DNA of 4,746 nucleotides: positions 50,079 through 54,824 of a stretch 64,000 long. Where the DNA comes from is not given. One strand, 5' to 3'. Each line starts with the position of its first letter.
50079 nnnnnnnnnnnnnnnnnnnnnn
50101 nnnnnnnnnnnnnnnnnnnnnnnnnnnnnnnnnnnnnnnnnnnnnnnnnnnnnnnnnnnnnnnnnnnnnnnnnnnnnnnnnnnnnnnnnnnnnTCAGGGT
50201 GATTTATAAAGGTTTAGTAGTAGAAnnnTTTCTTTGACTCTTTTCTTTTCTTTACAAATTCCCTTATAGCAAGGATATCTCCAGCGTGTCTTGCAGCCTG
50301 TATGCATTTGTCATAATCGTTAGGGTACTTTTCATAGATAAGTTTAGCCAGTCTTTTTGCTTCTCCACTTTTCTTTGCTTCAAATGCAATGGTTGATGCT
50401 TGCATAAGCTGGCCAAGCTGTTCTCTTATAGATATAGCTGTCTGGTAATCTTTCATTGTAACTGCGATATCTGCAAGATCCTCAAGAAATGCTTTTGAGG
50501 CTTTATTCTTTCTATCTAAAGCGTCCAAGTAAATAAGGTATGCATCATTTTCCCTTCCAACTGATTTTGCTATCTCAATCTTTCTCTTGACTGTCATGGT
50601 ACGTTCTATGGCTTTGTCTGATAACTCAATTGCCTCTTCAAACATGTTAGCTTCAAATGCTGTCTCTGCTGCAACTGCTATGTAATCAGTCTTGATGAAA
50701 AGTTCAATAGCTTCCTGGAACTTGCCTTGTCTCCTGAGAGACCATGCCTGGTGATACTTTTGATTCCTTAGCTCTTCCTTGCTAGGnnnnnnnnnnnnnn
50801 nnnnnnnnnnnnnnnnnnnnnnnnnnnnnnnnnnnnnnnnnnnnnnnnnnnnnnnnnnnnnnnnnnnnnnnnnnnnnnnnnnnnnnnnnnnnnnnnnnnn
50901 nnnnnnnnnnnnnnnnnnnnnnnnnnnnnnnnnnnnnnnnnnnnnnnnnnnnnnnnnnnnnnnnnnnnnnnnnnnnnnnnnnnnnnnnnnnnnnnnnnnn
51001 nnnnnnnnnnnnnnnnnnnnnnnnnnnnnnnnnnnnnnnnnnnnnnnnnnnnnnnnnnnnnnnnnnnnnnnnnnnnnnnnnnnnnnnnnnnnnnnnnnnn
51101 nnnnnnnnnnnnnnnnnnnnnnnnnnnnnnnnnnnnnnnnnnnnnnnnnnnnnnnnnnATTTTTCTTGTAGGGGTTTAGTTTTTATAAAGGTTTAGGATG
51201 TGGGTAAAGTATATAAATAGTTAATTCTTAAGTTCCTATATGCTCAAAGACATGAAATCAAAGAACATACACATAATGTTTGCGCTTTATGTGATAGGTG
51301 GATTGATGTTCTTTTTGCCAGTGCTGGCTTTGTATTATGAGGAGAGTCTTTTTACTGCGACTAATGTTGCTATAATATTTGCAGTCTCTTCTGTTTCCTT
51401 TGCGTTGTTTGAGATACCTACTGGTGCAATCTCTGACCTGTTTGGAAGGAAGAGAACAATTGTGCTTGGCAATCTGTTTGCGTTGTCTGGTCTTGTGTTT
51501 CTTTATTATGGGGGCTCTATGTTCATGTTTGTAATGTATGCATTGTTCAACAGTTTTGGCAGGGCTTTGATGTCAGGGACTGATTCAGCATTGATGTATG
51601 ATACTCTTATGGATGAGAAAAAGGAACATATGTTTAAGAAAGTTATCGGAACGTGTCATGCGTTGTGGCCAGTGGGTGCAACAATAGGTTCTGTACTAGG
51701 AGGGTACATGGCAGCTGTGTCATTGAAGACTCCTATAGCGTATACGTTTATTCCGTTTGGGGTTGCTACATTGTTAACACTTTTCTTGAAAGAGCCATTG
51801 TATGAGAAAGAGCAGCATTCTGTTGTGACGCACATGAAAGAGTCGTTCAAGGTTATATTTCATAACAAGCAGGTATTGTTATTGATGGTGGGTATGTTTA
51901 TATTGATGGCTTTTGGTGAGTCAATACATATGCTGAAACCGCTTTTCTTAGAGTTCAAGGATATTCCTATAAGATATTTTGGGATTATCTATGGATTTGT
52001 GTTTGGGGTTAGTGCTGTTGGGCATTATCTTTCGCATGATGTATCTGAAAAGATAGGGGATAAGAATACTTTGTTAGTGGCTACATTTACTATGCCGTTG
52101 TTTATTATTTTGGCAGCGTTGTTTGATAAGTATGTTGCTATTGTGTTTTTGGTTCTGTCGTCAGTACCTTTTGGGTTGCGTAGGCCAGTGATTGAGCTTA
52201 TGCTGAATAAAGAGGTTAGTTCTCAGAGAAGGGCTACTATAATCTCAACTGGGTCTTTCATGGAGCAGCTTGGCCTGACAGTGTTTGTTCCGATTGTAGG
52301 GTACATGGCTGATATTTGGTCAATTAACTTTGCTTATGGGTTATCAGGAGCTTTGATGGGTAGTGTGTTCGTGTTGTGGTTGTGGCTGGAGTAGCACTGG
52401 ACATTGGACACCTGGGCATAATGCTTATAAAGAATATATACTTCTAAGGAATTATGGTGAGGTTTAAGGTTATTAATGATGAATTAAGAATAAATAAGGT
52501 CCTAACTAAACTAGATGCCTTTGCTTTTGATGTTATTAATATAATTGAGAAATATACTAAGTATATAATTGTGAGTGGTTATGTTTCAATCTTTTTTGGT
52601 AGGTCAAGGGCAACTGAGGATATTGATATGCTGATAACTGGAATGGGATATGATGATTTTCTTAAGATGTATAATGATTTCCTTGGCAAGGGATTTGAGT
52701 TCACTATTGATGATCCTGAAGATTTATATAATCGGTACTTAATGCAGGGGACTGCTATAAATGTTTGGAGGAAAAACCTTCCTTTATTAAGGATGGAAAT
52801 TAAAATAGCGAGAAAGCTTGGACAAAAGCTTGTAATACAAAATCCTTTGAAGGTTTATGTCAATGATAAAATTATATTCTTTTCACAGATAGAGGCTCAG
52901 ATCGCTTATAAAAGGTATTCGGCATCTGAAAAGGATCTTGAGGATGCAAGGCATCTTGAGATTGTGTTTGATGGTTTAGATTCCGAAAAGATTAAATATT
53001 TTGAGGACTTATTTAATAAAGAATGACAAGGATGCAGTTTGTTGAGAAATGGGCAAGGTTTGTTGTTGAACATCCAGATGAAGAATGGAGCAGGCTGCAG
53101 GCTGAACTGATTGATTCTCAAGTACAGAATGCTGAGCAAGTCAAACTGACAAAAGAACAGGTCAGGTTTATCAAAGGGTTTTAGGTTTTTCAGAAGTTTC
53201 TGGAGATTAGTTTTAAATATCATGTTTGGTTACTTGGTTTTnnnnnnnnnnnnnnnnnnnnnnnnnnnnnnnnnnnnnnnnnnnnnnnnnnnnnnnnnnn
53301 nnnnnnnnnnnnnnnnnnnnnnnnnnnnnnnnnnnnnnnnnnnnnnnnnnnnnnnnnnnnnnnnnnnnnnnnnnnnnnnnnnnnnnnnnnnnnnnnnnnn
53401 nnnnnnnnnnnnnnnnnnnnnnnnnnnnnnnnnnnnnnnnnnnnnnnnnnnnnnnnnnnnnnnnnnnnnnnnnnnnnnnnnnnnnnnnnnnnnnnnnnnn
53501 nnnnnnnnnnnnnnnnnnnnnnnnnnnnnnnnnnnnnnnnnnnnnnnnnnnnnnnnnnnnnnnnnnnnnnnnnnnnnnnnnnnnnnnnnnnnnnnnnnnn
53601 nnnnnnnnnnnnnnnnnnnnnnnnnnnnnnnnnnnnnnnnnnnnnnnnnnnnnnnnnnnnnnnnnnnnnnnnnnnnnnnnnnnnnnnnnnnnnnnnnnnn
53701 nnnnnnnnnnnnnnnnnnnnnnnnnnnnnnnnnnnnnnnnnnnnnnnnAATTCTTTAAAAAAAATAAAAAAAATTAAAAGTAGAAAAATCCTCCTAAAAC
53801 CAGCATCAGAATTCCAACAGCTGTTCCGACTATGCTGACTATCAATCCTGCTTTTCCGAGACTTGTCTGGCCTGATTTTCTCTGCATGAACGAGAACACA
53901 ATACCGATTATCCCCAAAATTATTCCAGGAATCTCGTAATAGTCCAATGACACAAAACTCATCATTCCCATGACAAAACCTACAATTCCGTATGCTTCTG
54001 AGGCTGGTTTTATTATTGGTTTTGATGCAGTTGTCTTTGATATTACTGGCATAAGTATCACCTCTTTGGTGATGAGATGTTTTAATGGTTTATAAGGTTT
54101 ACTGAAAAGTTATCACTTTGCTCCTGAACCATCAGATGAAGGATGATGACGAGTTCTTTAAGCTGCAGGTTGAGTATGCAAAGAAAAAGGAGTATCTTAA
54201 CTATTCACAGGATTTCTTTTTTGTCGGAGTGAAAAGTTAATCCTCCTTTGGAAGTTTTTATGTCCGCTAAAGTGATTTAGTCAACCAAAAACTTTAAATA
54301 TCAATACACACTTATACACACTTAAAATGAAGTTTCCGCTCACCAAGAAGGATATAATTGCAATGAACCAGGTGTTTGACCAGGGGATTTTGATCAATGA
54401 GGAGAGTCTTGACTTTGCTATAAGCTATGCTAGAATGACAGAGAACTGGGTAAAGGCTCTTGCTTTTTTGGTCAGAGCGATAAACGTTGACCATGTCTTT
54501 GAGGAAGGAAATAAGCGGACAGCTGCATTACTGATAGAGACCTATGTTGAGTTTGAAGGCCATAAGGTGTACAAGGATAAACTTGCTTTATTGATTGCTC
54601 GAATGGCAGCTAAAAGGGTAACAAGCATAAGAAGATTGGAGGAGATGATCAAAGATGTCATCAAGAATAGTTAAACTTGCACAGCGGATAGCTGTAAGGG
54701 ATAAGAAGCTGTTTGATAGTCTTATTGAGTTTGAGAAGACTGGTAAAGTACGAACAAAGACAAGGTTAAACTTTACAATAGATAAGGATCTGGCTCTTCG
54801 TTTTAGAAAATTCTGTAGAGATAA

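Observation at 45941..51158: Five-gene minus-strand block: helical-repeat protein, three translationally coupled Hanks-type kinase paralogs, secreted ChaN/Tiki-like protein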

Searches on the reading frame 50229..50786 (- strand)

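Call 69: search_protein_families(library=pfam, proteins=[window:50229-50786:-], max_evalue=10)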
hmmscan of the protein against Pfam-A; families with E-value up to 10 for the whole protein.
seq(186 aa): 20 families
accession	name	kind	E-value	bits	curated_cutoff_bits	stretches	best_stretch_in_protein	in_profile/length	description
PF13424.12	TPR_12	-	4.9e-05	23.9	30.1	1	16-31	12-27/77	Tetratricopeptide repeat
PF07719.23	TPR_2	-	8.8e-05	22.8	27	1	11-30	5-24/34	Tetratricopeptide repeat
PF00515.34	TPR_1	-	9.4e-05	22.5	27.8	1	11-31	5-25/34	Tetratricopeptide repeat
PF13176.12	TPR_7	-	0.0003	21.1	27.9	1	14-32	6-24/36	Tetratricopeptide repeat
PF13428.12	TPR_14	-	0.00051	20.9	23.5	0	13-30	7-24/44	Tetratricopeptide repeat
PF13174.12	TPR_6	-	0.00063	20.7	26.3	1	11-30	4-23/33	Tetratricopeptide repeat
PF12895.13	ANAPC3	-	0.0007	20.3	27.2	1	8-55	24-78/82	Anaphase-promoting complex, cyclosome, subunit 3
PF00637.26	Clathrin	-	0.0016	18.6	29.6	1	65-183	9-124/143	Region in Clathrin and VPS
PF13432.12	TPR_16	-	0.0025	18.7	32.7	1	13-30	3-20/65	Tetratricopeptide repeat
PF13181.12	TPR_8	-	0.0053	17.3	25.7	0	11-32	5-26/34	Tetratricopeptide repeat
PF13374.12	TPR_10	-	0.0056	17.1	27.5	1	14-32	9-27/42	Tetratricopeptide repeat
PF08590.15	DUF1771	-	0.0088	16.8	28.7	1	116-147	7-38/64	Domain of unknown function (DUF1771)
PF06920.19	DHR-2_Lobe_A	-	0.047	14.5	26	1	69-102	3-36/154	DHR-2, Lobe A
PF25575.1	TPR_BSK1_C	-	0.06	13.7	42.2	1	9-72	18-81/118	Serine/threonine-protein kinase BSK1-like, TPR repeats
PF15923.10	DUF4745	-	0.11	12.9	34.8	1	81-149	20-88/133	Domain of unknown function (DUF4745)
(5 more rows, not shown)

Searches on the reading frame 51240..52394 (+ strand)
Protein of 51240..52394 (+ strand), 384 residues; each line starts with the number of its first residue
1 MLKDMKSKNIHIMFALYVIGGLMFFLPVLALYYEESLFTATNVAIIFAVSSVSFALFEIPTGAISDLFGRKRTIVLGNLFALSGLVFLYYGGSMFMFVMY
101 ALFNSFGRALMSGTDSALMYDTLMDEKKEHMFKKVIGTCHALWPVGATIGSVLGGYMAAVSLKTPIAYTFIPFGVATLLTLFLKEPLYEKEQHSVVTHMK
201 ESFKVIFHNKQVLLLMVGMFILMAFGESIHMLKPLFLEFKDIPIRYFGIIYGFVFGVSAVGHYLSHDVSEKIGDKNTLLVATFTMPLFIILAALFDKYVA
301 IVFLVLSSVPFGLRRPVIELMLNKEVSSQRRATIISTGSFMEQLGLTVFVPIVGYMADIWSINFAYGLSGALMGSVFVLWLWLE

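Call 10: search_protein_families(library=pfam, proteins=[window:51240-52394:+], max_evalue=0.1)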
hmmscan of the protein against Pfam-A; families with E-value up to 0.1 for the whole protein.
window:51240-52394:+ (384 aa): 6 families
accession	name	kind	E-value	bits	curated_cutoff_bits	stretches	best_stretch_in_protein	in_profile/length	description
PF07690.21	MFS_1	-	2.3e-30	106.1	33.4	2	20-309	10-306/347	Major Facilitator Superfamily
PF05977.19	MFS_3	-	9e-09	34.7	27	1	40-307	44-317/524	Transmembrane secretion effector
PF12832.13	MFS_1_like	-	3.4e-05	23.5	25.2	1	21-326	14-330/373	MFS_1 like family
PF13347.12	MFS_2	-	0.0047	16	27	1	13-163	231-382/427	MFS/sugar transport protein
PF01306.25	LacY_symp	-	0.052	12.8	24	1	13-371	16-387/413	LacY proton/sugar symporter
PF14987.11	NADHdh_A3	-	0.093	13.5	27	0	274-329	8-63/78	NADH dehydrogenase 1 alpha subcomplex subunit 3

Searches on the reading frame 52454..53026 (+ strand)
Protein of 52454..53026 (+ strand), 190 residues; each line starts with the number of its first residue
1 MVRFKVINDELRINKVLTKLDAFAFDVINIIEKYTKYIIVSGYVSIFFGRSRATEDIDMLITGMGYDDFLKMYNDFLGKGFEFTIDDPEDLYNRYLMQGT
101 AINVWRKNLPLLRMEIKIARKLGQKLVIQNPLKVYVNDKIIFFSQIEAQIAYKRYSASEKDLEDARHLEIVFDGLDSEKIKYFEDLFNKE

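Call 10: search_protein_families(library=pfam, proteins=[window:52454-53026:+], max_evalue=0.1)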
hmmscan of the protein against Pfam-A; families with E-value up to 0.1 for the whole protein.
window:52454-53026:+ (190 aa): 0 families

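Call 39: search_protein_families(library=padloc, proteins=[window:52454-53026:+], max_evalue=0.01)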
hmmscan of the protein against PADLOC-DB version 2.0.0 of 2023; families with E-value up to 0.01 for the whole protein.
window:52454-53026:+ (190 aa): 1 family
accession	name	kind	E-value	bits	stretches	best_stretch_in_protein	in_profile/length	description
PDLC04516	PDC-M21B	-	0.0037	15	1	52-87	49-84/234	-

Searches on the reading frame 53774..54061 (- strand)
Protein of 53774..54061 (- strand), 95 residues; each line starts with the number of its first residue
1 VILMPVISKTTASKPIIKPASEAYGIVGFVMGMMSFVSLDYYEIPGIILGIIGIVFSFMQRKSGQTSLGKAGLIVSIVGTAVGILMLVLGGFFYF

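Call 40: search_protein_families(library=pfam, proteins=[window:53774-54061:-], max_evalue=0.01)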
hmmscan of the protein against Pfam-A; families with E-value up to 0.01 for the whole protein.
window:53774-54061:- (95 aa): 1 family
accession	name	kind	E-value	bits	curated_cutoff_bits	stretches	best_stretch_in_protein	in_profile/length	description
PF13828.11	DUF4190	-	0.0045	17.1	35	1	25-89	2-58/62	Domain of unknown function (DUF4190)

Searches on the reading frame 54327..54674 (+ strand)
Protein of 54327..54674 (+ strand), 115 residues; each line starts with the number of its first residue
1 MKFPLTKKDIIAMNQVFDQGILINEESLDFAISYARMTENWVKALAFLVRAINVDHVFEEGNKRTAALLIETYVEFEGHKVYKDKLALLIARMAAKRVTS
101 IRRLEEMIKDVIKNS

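Call 10: search_protein_families(library=pfam, proteins=[window:54327-54674:+], max_evalue=0.1)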
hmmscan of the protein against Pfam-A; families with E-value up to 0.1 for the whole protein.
window:54327-54674:+ (115 aa): 2 families
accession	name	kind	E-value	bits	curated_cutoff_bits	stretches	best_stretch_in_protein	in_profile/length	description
PF02661.23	Fic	-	1.4e-05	26.3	24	1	35-73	53-92/93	Fic/DOC family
PF07520.16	SrfB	-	0.015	13.7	27.1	1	48-75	244-271/992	Virulence factor SrfB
